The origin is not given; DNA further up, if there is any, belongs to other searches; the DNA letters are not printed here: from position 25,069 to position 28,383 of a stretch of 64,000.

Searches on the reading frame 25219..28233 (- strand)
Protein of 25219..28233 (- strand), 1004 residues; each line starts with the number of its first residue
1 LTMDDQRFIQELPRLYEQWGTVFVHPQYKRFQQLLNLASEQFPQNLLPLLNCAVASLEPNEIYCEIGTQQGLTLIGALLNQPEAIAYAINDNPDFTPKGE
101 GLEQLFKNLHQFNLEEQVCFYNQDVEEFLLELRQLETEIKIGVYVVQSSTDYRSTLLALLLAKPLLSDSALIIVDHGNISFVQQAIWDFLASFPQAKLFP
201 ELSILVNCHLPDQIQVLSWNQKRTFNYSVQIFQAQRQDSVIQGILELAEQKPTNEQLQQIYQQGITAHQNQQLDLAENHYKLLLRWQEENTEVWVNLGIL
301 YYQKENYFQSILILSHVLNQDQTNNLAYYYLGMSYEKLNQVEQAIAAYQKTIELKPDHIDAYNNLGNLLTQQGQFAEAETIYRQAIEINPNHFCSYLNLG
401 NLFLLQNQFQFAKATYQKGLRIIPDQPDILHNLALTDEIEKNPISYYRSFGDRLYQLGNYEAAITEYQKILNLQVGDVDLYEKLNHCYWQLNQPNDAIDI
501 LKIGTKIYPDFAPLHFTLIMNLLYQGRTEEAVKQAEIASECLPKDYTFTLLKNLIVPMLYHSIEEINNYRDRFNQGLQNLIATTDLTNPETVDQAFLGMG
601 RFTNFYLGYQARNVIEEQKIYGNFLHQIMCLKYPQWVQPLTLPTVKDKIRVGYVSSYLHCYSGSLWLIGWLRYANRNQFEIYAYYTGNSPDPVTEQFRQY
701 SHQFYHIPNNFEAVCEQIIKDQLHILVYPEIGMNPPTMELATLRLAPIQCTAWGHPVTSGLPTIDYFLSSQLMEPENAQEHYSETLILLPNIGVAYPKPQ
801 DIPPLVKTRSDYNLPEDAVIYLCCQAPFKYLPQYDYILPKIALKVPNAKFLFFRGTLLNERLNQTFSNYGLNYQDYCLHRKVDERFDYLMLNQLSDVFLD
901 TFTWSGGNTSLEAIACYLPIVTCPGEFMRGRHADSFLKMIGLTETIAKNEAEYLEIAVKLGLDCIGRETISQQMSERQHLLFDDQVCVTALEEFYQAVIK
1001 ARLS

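Call 4: search_protein_families(library=pfam, proteins=[window:25219-28233:-], max_evalue=0.01)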
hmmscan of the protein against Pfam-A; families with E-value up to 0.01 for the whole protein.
window:25219-28233:- (1004 aa): 25 families
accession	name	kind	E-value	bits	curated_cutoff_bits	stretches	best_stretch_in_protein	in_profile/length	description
PF13844.12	Glyco_transf_41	-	1e-35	123.5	25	2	805-977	355-527/543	Glycosyl transferase family 41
PF00515.34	TPR_1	-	2.2e-30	103.6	27.8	3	360-392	2-34/34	Tetratricopeptide repeat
PF07719.23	TPR_2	-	7.9e-30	100.9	27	2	360-392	2-34/34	Tetratricopeptide repeat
PF13414.12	TPR_11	-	1.5e-26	92.2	26.8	4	337-373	6-42/42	TPR repeat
PF13181.12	TPR_8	-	8.6e-24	82.1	25.7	2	360-392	2-34/34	Tetratricopeptide repeat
PF14559.12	TPR_19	-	1.7e-22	80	25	4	369-429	1-61/68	Tetratricopeptide repeat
PF13428.12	TPR_14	-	3.1e-20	71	23.5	2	327-367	3-43/44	Tetratricopeptide repeat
PF13424.12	TPR_12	-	2.2e-19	69.9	30.1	2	360-422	4-74/77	Tetratricopeptide repeat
PF13431.12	TPR_17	-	9.1e-18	63.4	24.4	2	347-379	1-33/34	Tetratricopeptide repeat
PF13432.12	TPR_16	-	2.7e-17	63.3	32.7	1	331-391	3-63/65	Tetratricopeptide repeat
PF23914.1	TPR_CcmH_CycH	-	1.2e-12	48.4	42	1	314-426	39-154/158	Cytochrome c-type biogenesis protein H TPR domain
PF13176.12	TPR_7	-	4.1e-11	42.5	27.9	1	361-388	1-28/36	Tetratricopeptide repeat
PF13174.12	TPR_6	-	6.5e-10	39.4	26.3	1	327-357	2-32/33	Tetratricopeptide repeat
PF13371.12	TPR_9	-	3.8e-09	36.9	35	1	334-390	4-60/73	Tetratricopeptide repeat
PF13374.12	TPR_10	-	4.9e-09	36.4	27.5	1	360-388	3-31/42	Tetratricopeptide repeat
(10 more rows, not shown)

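Call 66: search_protein_families(library=ncbifam, proteins=[window:25219-28233:-], max_evalue=0.00001)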
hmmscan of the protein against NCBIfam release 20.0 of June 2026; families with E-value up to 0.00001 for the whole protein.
window:25219-28233:- (1004 aa): 20 families
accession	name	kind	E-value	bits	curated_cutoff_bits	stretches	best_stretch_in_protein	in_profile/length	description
NF040959.1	MamA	equivalog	9.2e-25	87.3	200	1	231-388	47-202/204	magnetosome protein MamA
TIGR02521.1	type_IV_pilW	equivalog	3.4e-20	72.6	154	1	288-435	28-177/234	type IV pilus biogenesis/stability protein PilW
TIGR02917.1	PEP_TPR_lipo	equivalog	4.4e-20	71.2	312.2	1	233-436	681-880/899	XrtA/PEP-CTERM system TPR-repeat protein PrsT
TIGR02552.1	LcrH_SycD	equivalog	6.4e-18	64.8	104.8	1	253-357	14-118/136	SycD/LcrH family type III secretion system chaperone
NF033920.0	C39_PA2778_fam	equivalog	7.9e-14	51.7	150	1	321-390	186-255/255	PA2778 family cysteine peptidase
NF047507.1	TPR_BatC_Lepto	exception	2.5e-12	46.7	175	1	262-365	29-136/214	TPR repeat-containing protein BatC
NF033762.1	social_mot_Tgl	equivalog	5.6e-12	45.5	225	1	327-420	33-127/252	social motility TPR repeat lipoprotein Tgl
NF049992.1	NGTferase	equivalog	5.5e-11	41.8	1000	1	694-977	308-587/614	UDP-glucose:protein N-beta-glucosyltransferase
NF053607.1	CHU_0125_OmpA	equivalog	2.5e-10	39.5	620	1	301-390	29-118/639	CHU_0125 family OmpA-like outer membrane integrity protein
NF052415.1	T3SS_chap_SctY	equivalog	2e-09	37.9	70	0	482-537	10-65/106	type III secretion apparatus assembly chaperone SctY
NF008391.2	PRK11189.1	equivalog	1.5e-08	34.5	250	1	315-415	56-155/297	lipoprotein NlpI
NF008757.0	PRK11788.1-5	equivalog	2.1e-08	33.8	363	0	273-398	123-253/388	lipopolysaccharide assembly protein LapB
NF033758.1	gliding_GltE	equivalog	2.6e-08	33.3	225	1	301-434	198-331/411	adventurous gliding motility TPR repeat lipoprotein GltE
NF047371.1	FlcA_CTERM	equivalog_domain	4.9e-08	31.9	300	0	254-353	434-535/646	periplasmic flagellar collar protein FlcA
TIGR00990.1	3a0801s09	subfamily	1.2e-07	30.7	757.25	1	240-539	290-569/615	mitochondrial import receptor subunit TOM70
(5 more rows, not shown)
